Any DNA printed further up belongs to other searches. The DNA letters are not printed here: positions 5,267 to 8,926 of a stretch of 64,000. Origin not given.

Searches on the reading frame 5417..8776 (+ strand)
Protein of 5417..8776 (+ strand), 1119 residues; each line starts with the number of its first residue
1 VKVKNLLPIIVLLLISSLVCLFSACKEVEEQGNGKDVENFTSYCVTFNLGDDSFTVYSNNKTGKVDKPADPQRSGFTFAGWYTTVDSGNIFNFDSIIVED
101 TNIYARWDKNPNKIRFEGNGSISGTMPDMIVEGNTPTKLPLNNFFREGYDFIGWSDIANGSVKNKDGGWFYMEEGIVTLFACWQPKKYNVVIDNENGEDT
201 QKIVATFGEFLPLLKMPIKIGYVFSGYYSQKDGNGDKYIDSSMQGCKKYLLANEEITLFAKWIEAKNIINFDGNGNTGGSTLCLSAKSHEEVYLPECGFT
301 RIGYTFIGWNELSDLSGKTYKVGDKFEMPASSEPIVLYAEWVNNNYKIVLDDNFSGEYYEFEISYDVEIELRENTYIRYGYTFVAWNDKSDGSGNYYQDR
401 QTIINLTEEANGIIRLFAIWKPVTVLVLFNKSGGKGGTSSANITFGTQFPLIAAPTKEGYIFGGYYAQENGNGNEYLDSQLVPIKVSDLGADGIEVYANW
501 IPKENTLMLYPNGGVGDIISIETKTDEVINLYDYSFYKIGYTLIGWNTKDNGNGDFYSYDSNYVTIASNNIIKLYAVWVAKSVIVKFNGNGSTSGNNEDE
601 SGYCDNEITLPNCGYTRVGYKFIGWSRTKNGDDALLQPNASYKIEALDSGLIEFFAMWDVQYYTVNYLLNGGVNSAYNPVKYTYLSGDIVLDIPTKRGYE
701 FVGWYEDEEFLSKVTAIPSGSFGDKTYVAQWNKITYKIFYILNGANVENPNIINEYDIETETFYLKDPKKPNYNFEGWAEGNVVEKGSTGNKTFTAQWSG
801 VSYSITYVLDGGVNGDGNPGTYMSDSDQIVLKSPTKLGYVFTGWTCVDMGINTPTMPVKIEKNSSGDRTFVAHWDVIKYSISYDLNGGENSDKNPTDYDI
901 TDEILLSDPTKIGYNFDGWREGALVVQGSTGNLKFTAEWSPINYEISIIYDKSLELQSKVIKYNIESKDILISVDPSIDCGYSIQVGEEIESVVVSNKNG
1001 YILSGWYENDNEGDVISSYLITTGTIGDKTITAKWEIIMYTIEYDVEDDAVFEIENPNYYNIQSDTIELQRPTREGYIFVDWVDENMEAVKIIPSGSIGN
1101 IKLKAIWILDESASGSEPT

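Call 4: search_protein_families(library=pfam, proteins=[window:5417-8776:+], max_evalue=0.1)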
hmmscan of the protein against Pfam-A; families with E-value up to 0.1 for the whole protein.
window:5417-8776:+ (1119 aa): 3 families
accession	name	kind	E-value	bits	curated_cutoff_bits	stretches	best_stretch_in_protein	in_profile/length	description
PF09479.16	Flg_new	-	1.5e-93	307.3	27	14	663-730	1-65/65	Listeria-Bacteroides repeat domain (List_Bact_rpt)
PF18998.6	Flg_new_2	-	1.4e-12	47.8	23.6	0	118-186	9-72/73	Divergent InlB B-repeat domain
PF21280.2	Helicase_dom4_arc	-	0.031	14.6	27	0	987-1035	46-94/125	Archaeal helicase, domain 4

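Call 5: search_protein_families(library=padloc, proteins=[window:5417-8776:+], max_evalue=0.1)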
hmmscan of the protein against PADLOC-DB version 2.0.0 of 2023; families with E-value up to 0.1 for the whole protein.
window:5417-8776:+ (1119 aa): 0 families

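Call 6: search_protein_families(library=ncbifam, proteins=[window:5417-8776:+], max_evalue=0.1)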
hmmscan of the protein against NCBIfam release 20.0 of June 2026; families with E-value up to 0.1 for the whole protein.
window:5417-8776:+ (1119 aa): 2 families
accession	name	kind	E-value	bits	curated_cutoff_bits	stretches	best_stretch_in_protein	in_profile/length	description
TIGR02543.1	List_Bact_rpt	repeat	1.2e-68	227.2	20.95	9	834-874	1-40/44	TIGR02543 family repeat protein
NF033188.1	internalin_H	exception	1.1e-30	106.8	1050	6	145-272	373-490/548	InlH/InlC2 family class 1 internalin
